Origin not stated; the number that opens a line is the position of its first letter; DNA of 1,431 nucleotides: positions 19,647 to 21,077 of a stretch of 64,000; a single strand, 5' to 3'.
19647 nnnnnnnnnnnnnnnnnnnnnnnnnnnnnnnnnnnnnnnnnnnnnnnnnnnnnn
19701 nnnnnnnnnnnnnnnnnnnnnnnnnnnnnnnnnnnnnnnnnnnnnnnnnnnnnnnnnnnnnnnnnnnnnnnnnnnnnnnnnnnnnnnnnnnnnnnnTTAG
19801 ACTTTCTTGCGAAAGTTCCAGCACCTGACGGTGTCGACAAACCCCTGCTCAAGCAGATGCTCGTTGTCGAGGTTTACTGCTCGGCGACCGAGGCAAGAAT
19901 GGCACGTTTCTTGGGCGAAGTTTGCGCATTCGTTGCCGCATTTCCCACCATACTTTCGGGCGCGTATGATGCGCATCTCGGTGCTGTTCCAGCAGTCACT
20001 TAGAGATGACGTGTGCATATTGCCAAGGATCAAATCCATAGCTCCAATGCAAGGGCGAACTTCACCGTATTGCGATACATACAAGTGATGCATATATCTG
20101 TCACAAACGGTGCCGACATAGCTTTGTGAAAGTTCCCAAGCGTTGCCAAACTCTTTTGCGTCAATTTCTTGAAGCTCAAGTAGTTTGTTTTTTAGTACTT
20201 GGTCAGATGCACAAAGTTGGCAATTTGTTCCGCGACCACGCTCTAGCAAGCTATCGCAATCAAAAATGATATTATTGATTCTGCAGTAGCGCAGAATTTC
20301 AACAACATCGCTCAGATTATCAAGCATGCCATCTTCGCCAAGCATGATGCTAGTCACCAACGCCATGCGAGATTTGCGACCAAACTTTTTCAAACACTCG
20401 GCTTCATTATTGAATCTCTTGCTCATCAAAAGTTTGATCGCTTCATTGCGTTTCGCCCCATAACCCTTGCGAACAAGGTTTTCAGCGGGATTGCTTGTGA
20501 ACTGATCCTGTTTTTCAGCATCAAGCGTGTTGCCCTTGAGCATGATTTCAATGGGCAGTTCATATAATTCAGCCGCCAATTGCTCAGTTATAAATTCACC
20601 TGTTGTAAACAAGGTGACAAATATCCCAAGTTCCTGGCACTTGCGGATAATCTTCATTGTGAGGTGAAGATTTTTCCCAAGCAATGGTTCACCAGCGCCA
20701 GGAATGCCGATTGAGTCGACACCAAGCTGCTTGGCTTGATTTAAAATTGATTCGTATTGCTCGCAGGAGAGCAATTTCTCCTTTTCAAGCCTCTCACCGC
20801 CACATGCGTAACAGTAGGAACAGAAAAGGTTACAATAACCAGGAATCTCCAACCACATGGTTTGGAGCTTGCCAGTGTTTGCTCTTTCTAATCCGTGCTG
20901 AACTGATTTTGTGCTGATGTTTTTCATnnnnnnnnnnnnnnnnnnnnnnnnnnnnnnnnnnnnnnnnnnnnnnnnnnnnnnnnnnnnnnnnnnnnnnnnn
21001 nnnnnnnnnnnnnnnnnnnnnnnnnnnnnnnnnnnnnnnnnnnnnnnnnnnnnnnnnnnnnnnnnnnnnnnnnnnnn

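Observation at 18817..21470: Radical-SAM/SPASM enzyme and a 100-aa protein share a palindromic operator: candidate peptide/protein maturation pair with a PRT-like neighbour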

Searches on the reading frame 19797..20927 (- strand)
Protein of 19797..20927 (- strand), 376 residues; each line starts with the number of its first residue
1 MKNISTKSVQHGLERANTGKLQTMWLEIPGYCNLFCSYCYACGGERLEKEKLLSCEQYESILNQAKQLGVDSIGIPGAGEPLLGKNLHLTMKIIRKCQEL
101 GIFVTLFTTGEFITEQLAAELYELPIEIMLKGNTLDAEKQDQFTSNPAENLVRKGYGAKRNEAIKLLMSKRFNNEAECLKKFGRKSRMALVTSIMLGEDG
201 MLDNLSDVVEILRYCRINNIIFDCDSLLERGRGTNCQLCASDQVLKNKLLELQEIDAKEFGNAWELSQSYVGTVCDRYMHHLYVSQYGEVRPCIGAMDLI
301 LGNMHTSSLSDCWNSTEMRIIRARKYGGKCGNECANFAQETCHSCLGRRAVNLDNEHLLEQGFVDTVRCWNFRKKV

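Call 4: search_protein_families(library=pfam, proteins=[window:19797-20927:-], max_evalue=0.1)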
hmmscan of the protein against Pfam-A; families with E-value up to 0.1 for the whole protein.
window:19797-20927:- (376 aa): 4 families
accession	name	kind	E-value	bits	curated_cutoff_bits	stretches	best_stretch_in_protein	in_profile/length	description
PF04055.27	Radical_SAM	-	1.3e-08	35.7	29.5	1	29-172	4-141/166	Radical SAM superfamily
PF13186.11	SPASM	-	1.3e-07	32.2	21.5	1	275-334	1-66/67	Iron-sulfur cluster-binding domain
PF13353.11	Fer4_12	-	1e-05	26.3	22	1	31-133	14-116/137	4Fe-4S single cluster domain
PF08149.16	BING4CT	-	0.065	13.4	23.7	0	56-82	18-44/79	BING4CT (NUC141) domain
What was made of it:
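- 19797..20927 (-): Radical-SAM/SPASM enzyme, 376 aa. Pfam Radical_SAM and SPASM above cut-off (call 4).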

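Call 5: search_protein_families(library=ncbifam, proteins=[window:19797-20927:-], max_evalue=0.1)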
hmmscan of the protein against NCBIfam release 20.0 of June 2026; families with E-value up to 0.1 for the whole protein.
window:19797-20927:- (376 aa): 42 families (the best 25 are shown)
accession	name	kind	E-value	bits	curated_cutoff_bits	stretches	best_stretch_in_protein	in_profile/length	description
TIGR04055.1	rSAM_NirJ2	equivalog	1.1e-16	61.3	500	2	31-146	9-119/326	putative heme d1 biosynthesis radical SAM protein NirJ2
TIGR04317.1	W_rSAM_matur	equivalog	3.4e-14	52.7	380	1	21-130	3-107/349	tungsten cofactor oxidoreductase radical SAM maturase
TIGR02668.1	moaA_archaeal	equivalog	5.9e-14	51.7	325.25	1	21-155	9-139/303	GTP 3',8-cyclase MoaA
NF050035.1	rSAM_WgK_link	exception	4e-13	49.1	650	1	28-206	15-180/367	radical SAM/SPASM peptide maturase WgkB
TIGR02109.1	PQQ_syn_pqqE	equivalog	7.9e-12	44.8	381.35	1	23-125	8-105/358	pyrroloquinoline quinone biosynthesis protein PqqE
NF001199.0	PRK00164.2-1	equivalog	1.6e-11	43.9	231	1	21-154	11-140/308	GTP 3',8-cyclase MoaA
TIGR02666.1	moaA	equivalog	1.7e-11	43.7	284.05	1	28-145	16-135/336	GTP 3',8-cyclase MoaA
TIGR04403.1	rSAM_skfB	equivalog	1.9e-10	40.1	300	2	28-87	110-166/402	sporulation killing factor system radical SAM maturase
NF045574.1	sacti_mat_StsB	exception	4.4e-10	39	625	1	16-342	90-391/466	StsB family radical SAM/SPASM domain sactipeptide maturase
TIGR04051.1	rSAM_NirJ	equivalog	1.1e-09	37.7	515.45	1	31-124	11-99/354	heme d1 biosynthesis radical SAM protein NirJ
TIGR04347.1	pseudo_SAM_Halo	equivalog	2.3e-08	33.7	525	1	27-126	43-137/390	TIGR04347 family pseudo-SAM/SPASM protein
TIGR03962.1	mycofact_rSAM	equivalog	8.6e-08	31.7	265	1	26-134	16-121/339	mycofactocin radical SAM maturase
TIGR04054.1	rSAM_NirJ1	equivalog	9.3e-08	31.1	650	1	27-143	41-152/387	putative heme d1 biosynthesis radical SAM protein NirJ1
TIGR04053.2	TIGR04053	equivalog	9.7e-08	31.6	395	2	282-334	283-335/366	TIGR04053 family radical SAM/SPASM domain-containing protein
NF038283.1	viperin_w_prok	equivalog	1.2e-07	31.2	180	1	31-121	11-103/281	viperin family antiviral radical SAM protein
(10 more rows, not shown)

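Call 8: search_protein_families(library=padloc, proteins=[window:19797-20927:-], max_evalue=0.1)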
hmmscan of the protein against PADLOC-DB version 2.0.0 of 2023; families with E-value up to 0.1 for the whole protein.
window:19797-20927:- (376 aa): 3 families
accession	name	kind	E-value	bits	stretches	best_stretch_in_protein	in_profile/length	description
PDLC02903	pVip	-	1.2e-09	36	1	29-121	7-89/257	Viperins not associated with kinases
PDLC02904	pVip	-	3.6e-09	34.5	1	31-120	12-95/262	Viperins associated with kinases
PDLC02905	pVip-kinase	-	0.00051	17.4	1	3-118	163-277/474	Viperin-kinase fusion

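Call 10: find_homologous_proteins(query=window:19797-20927:-, max_evalue=1e-10)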
Query window:19797-20927:- (376 aa): 171 proteins with E <= 1e-10 among 1844 candidates; the best 120 are listed.
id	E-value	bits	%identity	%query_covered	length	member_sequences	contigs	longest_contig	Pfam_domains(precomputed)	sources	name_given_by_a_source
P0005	1.3e-255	865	100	100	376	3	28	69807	PF13186.12,PF04055.28,PF13353.12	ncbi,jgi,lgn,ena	-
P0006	1.6e-218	743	86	100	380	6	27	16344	PF13186.12,PF04055.28,PF13353.12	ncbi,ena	-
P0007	1.6e-216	737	85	100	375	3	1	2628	PF13186.12,PF04055.28,PF13353.12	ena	-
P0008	2.1e-210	717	82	100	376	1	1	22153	PF13186.12,PF04055.28,PF13353.12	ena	-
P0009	3.0e-202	690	79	100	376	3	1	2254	PF13186.12,PF04055.28,PF13353.12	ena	-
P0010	1.2e-200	684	78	100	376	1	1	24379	PF13186.12,PF04055.28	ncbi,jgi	ncbi:MAG: radical SAM protein [Candidatus Moraniibacteriota bacterium]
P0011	4.2e-192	656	75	100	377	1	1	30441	PF13186.12,PF04055.28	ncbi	-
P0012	2.4e-189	647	74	99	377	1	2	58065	PF13186.12,PF04055.28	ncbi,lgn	ncbi:MAG TPA: radical SAM protein [Patescibacteria group bacterium]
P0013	8.2e-188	642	74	100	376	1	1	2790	PF13186.12,PF04055.28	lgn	-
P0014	4.7e-182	623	73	100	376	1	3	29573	PF13186.12,PF04055.28,PF13353.12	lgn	-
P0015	1.8e-180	618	72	100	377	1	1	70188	PF13186.12,PF04055.28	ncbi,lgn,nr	ncbi:MAG: radical SAM protein [Candidatus Moranbacteria bacterium]|nr:radical SAM protein [Candidatu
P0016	2.2e-180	618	70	100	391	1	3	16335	PF13186.12,PF04055.28,PF13353.12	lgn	-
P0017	1.6e-179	615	70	100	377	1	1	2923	PF13186.12,PF04055.28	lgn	-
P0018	1.4e-175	602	68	100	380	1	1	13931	PF13186.12,PF04055.28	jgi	jgi:MoaA/NifB/PqqE/SkfB family radical SAM enzyme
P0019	1.7e-174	598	69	100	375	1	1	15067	PF13186.12,PF04055.28,PF13353.12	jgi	-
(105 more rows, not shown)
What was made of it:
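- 19797..20927 (-): 171 homologues at E<=1e-10 in CPR and DPANN (call 10).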

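Call 15: find_related_loci(query=A2, collection=genome_contigs, flank=6000)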
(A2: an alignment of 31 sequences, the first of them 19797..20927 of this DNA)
Query A2 (376 aa) in genome_contigs; peptide patterns used: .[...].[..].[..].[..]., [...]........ (x = any residue, [..] = any of these).
113 stretches matched a pattern; 26 encode a relative of the query (tblastn E <= 1e-3); 26 distinct loci.
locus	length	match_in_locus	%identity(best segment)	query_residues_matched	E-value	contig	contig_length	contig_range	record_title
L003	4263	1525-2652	100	1-376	0e+0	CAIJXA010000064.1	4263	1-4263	uncultured bacterium isolate Kiruna_bin-03293 genome assembly, contig: bin-03293:064/137, whole genome shotgun sequence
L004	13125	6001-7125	85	1-375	0e+0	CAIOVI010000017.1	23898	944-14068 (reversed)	uncultured bacterium isolate MJ110830A_bin-153 genome assembly, contig: bin-153:17/63, whole genome shotgun sequence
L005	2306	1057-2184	80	1-376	0e+0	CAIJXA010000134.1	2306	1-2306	uncultured bacterium isolate Kiruna_bin-03293 genome assembly, contig: bin-03293:134/137, whole genome shotgun sequence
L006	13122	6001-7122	74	2-375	0e+0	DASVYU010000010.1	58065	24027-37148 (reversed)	MAG TPA_asm: Patescibacteria group bacterium isolate SMAG_U2610 k141_990122, whole genome shotgun sequence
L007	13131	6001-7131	72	1-376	0e+0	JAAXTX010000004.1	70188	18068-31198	MAG: Candidatus Moraniibacteriota bacterium isolate W4_Combined_metabat1_121 W4_Combined_metabat1_121_NODE_71, whole gen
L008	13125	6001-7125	66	1-375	1e-170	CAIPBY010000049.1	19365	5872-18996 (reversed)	MAG: Candidatus Buchananbacteria bacterium isolate MJ120702A_bin-902 genome assembly, contig: bin-902:049/101, whole gen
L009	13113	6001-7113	61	4-375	1e-156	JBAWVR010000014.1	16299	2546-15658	MAG: bacterium isolate ELA016 MAG016_14, whole genome shotgun sequence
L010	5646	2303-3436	62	1-373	1e-154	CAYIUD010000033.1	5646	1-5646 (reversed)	MAG TPA_asm: uncultured Pseudomonadales bacterium isolate ERP119705_co5_501 genome assembly, contig: NODE_19747_length_5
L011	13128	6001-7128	59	2-375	3e-152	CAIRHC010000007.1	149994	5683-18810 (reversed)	MAG: Candidatus Vogelbacteria bacterium isolate KTt_bin-1541 genome assembly, contig: bin-1541:07/11, whole genome shotg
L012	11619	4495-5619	58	12-373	2e-146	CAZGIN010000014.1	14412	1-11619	MAG TPA_asm: uncultured Methanosarcinales archaeon isolate binchicken_co129_420 genome assembly, contig: NODE_12697_leng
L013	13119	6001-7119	55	2-374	1e-143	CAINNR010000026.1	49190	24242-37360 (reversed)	uncultured Candidatus Berkelbacteria bacterium isolate AlinenLipids_bin-4476 genome assembly, contig: bin-4476:26/39, wh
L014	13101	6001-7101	54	5-375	1e-142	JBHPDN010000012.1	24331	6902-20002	Nanoarchaeota archaeon isolate SAG AM-311-B02 NODE_12_length_24331_cov_32.815950, whole genome shotgun sequence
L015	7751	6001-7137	55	12-375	4e-142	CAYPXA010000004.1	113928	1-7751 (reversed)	MAG TPA_asm: uncultured Methanosarcinales archaeon isolate SRP319275_co4_112 genome assembly, contig: NODE_78_length_113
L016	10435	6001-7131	54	12-375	2e-141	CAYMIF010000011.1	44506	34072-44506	MAG TPA_asm: uncultured Methanosarcinales archaeon isolate SRP141376_co4_74 genome assembly, contig: NODE_1482_length_44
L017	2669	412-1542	56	12-375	7e-147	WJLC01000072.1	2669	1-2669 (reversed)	MAG: Candidatus Pacearchaeota archaeon isolate Bin_078 k141_4561682, whole genome shotgun sequence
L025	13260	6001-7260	44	8-375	1e-108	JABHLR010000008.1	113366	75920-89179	MAG: archaeon isolate SI037S2_bin49 k141_1029535, whole genome shotgun sequence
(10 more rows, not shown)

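Call 23: search_solved_structures(query=A2, max_evalue=0.001, show_alignments=1)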
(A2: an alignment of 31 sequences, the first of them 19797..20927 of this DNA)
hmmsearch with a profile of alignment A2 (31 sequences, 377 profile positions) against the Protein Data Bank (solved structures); distinct sequences matched with E-value up to 0.001: 12.
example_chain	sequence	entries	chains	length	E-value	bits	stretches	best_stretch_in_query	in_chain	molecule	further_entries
6efn_A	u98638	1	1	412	1.5e-09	40.5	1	27-111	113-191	Sporulation killing factor maturation protein SkfB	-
4m7t_A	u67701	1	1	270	6.3e-08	35.2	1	23-130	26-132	BtrN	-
4m7s_A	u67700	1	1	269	8.7e-08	34.7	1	25-130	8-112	BtrN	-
5v1q_A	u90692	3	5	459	1.2e-07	34.3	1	30-123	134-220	Radical SAM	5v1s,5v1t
1tv7_A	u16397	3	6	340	6e-05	25.4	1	21-101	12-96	Molybdenum cofactor biosynthesis protein A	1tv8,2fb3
2fb2_A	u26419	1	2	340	6.8e-05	25.2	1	22-101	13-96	Molybdenum cofactor biosynthesis protein A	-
5wgg_A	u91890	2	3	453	0.00014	24.1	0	17-57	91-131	Radical SAM domain protein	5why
6c8v_A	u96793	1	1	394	0.00015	24.1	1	25-111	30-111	Coenzyme PQQ synthesis protein E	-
5vsl_A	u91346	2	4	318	0.00093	21.4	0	24-124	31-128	Radical S-adenosyl methionine domain-containing protein 2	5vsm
6q2p_A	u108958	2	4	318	0.00094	21.4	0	24-136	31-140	Radical S-adenosyl methionine domain-containing protein 2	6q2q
7bi7_A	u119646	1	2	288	0.00097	21.4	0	21-146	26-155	FeMo cofactor biosynthesis protein NifB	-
7jmb_A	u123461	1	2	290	0.00099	21.4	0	21-146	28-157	Nitrogenase iron-molybdenum cofactor biosynthesis protein NifB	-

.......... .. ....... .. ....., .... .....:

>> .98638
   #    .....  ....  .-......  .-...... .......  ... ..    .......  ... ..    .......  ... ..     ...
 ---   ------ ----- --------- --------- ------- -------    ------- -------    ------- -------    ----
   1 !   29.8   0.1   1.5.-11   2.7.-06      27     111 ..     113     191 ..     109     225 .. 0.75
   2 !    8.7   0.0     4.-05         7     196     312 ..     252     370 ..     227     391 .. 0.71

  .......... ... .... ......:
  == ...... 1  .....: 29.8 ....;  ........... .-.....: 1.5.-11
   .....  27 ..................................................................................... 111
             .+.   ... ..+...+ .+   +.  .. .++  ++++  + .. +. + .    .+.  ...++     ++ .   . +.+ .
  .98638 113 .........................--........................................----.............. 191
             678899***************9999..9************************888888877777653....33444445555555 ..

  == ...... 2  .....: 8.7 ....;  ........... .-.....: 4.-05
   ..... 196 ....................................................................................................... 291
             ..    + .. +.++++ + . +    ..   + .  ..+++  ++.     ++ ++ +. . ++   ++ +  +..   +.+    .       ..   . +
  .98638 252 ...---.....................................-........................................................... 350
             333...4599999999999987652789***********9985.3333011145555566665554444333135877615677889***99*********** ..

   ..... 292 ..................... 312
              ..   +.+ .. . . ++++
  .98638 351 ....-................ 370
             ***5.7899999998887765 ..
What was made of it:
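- Closest known: SPASM radical-SAM enzymes. Same: Best sequence matches are NirJ2 (61 bits), the tungsten-cofactor maturase, MoaA, and the structures of SkfB and BtrN (calls 5, 23).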

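Call 80: search_protein_families(library=pfam, proteins=[L012:3374-4321:-, L014:4889-5857:-, L006:2579-3871:-, L004:2589-3386:-], max_evalue=0.01)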
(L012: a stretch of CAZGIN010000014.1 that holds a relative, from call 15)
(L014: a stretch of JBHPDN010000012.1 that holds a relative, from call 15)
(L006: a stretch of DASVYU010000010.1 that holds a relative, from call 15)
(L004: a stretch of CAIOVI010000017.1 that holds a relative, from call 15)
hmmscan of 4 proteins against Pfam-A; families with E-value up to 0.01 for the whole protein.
L012:3374-4321:- (315 aa): 11 families
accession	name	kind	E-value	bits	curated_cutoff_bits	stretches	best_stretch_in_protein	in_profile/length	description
PF13412.12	HTH_24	-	2.9e-23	81.6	21.9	2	1-48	1-48/48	Winged helix-turn-helix DNA-binding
PF13404.12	HTH_AsnC-type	-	2e-22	79.2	27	2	1-42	1-42/42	AsnC-type helix-turn-helix domain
PF01047.28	MarR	-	4e-10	39.9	24.6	1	7-51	7-51/59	MarR family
PF01037.27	AsnC_trans_reg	-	1.6e-06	28.3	25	1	79-125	12-59/73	Lrp/AsnC ligand binding domain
PF22451.2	NirdL-like_HTH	-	1.3e-05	25.1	27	1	20-47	19-46/47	Siroheme decarboxylase NirDL-like HTH domain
PF12802.13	MarR_2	-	2.4e-05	24.9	27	1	8-49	10-52/61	MarR family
PF25212.1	HVO_A0114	-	0.00055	20.1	27.6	0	170-214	23-67/84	HVO_A0114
PF01726.22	LexA_DNA_bind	-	0.00092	19.4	23.7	0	19-49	27-58/65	LexA DNA binding domain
PF13545.12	HTH_Crp_2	-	0.0018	18.6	27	0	17-49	22-55/70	Crp-like helix-turn-helix domain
PF08279.18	HTH_11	-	0.0018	18.5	25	1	6-46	3-44/55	HTH domain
PF04182.18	B-block_TFIIIC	-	0.0023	18.4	22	0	28-56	29-57/73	B-block binding subunit of TFIIIC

L014:4889-5857:- (322 aa): 7 families
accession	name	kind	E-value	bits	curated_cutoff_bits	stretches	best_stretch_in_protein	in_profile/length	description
PF13412.12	HTH_24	-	1.7e-22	79.2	21.9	2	3-49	1-47/48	Winged helix-turn-helix DNA-binding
PF13404.12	HTH_AsnC-type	-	4.9e-16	58.7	27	2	3-43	1-41/42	AsnC-type helix-turn-helix domain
PF01047.28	MarR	-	6.8e-12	45.5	24.6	2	9-53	7-51/59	MarR family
PF01037.27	AsnC_trans_reg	-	1.3e-07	31.8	25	0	80-128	11-59/73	Lrp/AsnC ligand binding domain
PF12802.13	MarR_2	-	0.0011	19.6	27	0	10-49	10-50/61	MarR family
PF22451.2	NirdL-like_HTH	-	0.0015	18.5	27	0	21-49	18-46/47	Siroheme decarboxylase NirDL-like HTH domain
PF08279.18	HTH_11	-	0.0047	17.2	25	0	178-215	4-42/55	HTH domain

L006:2579-3871:- (430 aa): 2 families
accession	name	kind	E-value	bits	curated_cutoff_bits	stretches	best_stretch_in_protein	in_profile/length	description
PF04055.27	Radical_SAM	-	1.6e-05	25.6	29.5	1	81-214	3-121/166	Radical SAM superfamily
PF13353.11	Fer4_12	-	0.0051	17.5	22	0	84-131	14-60/137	4Fe-4S single cluster domain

L004:2589-3386:- (265 aa): 1 family
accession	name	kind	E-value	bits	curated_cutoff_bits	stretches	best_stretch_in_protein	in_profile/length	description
PF01370.27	Epimerase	-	0.00077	19.4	20.9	1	5-48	1-43/240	NAD dependent epimerase/dehydratase family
